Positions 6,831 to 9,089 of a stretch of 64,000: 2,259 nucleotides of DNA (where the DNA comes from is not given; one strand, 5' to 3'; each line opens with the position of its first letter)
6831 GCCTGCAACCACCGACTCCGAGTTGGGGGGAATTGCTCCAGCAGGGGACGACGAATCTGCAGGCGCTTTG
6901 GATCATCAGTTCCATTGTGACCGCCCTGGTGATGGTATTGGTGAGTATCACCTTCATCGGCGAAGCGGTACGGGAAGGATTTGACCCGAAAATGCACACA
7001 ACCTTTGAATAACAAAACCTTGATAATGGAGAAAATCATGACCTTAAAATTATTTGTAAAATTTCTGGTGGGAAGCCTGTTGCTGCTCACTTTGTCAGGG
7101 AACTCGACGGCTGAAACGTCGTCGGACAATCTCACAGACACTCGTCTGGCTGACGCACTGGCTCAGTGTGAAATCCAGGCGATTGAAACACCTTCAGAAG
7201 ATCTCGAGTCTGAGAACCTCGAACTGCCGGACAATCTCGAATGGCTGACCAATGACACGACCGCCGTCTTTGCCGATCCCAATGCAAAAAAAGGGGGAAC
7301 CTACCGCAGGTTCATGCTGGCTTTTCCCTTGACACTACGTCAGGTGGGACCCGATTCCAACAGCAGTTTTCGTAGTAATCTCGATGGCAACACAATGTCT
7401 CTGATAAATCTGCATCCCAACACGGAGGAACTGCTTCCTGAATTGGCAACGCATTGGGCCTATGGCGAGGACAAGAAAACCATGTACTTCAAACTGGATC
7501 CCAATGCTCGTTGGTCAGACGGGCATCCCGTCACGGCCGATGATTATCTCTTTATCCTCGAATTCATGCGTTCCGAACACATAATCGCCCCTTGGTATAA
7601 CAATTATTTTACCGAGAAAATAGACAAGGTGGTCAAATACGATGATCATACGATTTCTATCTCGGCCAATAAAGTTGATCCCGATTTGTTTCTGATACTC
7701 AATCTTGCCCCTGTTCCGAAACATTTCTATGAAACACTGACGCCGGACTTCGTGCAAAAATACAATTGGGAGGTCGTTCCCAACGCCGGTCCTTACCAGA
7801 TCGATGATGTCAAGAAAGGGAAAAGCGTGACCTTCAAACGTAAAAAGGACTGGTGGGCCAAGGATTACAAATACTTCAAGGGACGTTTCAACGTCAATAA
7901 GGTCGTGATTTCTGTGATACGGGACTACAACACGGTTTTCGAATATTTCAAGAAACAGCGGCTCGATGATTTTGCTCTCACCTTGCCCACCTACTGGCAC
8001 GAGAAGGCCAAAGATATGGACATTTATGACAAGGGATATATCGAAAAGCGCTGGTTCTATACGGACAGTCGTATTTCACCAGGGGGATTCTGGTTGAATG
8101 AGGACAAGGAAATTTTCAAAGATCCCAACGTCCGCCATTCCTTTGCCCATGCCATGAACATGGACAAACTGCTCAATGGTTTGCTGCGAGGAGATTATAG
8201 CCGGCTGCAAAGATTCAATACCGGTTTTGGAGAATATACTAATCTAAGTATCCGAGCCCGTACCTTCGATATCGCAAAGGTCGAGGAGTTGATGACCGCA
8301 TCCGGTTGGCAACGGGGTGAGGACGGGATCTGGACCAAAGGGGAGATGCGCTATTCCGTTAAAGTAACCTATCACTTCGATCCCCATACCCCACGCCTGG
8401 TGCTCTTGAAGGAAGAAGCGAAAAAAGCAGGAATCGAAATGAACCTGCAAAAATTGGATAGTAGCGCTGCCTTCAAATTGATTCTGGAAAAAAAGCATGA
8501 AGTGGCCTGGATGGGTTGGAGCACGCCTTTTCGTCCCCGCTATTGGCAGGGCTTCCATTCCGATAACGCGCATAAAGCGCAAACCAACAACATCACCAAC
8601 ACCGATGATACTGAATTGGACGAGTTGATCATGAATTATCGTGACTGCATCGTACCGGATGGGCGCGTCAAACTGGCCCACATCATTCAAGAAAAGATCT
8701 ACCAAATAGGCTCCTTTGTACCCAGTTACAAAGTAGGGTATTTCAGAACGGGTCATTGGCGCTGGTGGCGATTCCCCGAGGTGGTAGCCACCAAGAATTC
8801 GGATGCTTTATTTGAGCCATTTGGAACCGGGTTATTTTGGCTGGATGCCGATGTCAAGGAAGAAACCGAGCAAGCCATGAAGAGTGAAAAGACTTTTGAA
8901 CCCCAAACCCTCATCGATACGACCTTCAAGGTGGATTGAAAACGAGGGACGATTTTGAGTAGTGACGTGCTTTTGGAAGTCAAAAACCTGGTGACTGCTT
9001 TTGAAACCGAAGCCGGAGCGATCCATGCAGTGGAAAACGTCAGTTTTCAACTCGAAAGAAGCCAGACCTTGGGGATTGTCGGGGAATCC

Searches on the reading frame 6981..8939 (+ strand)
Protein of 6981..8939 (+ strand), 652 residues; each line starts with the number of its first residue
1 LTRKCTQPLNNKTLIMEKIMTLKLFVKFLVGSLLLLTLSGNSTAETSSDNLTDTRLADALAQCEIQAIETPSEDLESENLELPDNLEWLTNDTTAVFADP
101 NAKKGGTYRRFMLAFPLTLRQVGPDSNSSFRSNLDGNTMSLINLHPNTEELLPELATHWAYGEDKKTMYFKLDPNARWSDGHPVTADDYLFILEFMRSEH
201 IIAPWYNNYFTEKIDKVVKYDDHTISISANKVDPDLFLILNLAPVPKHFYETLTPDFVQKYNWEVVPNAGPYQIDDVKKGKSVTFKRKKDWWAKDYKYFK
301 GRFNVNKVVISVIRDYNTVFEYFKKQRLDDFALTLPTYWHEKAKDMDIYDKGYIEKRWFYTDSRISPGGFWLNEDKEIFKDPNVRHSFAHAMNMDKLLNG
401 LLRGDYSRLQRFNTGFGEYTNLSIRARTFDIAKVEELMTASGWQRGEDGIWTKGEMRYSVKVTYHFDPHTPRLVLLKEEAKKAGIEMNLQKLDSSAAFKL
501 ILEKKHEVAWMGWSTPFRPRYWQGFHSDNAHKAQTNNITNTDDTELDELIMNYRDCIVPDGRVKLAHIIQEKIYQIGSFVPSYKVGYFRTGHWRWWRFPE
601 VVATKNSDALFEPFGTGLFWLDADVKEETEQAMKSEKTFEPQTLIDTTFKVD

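Call 20: search_protein_families(library=ncbifam, proteins=[window:6981-8939:+], max_evalue=0.00001)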
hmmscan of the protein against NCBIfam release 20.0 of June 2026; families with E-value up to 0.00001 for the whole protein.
window:6981-8939:+ (652 aa): 8 families
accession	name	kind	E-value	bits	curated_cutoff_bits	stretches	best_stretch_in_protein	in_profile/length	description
TIGR02294.1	nickel_nikA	equivalog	1.5e-23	83.1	393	1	150-551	47-439/501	nickel ABC transporter substrate-binding protein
NF047575.1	opine_bind_CntA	exception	2.8e-18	65.8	800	2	141-297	66-221/535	staphylopine-dependent metal ABC transporter substrate-binding lipoprotein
NF045467.1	Opp4A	equivalog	1.2e-17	63.4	650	1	152-451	80-389/556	oligopeptide ABC transporter substrate-binding protein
TIGR04028.1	SBP_KPN_01854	hypoth_equivalog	2.5e-17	62.7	468.5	1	140-580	33-475/509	TIGR04028 family ABC transporter substrate-binding protein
NF045468.1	Opp5A_nikA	equivalog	4.9e-15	55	600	1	114-574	23-448/488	nickel ABC transporter substrate-binding protein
NF011689.0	PRK15109.1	equivalog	5.9e-08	31.8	560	0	141-293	69-239/547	ABC transporter substrate-binding protein SapA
NF043070.1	DppA_dipep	equivalog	8.8e-08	31.1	1005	1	141-515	64-435/535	dipeptide ABC transporter periplasmic-binding protein DppA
NF011684.0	PRK15104.1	equivalog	6.4e-06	25.1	947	0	148-344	79-283/543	oligopeptide ABC transporter substrate-binding protein OppA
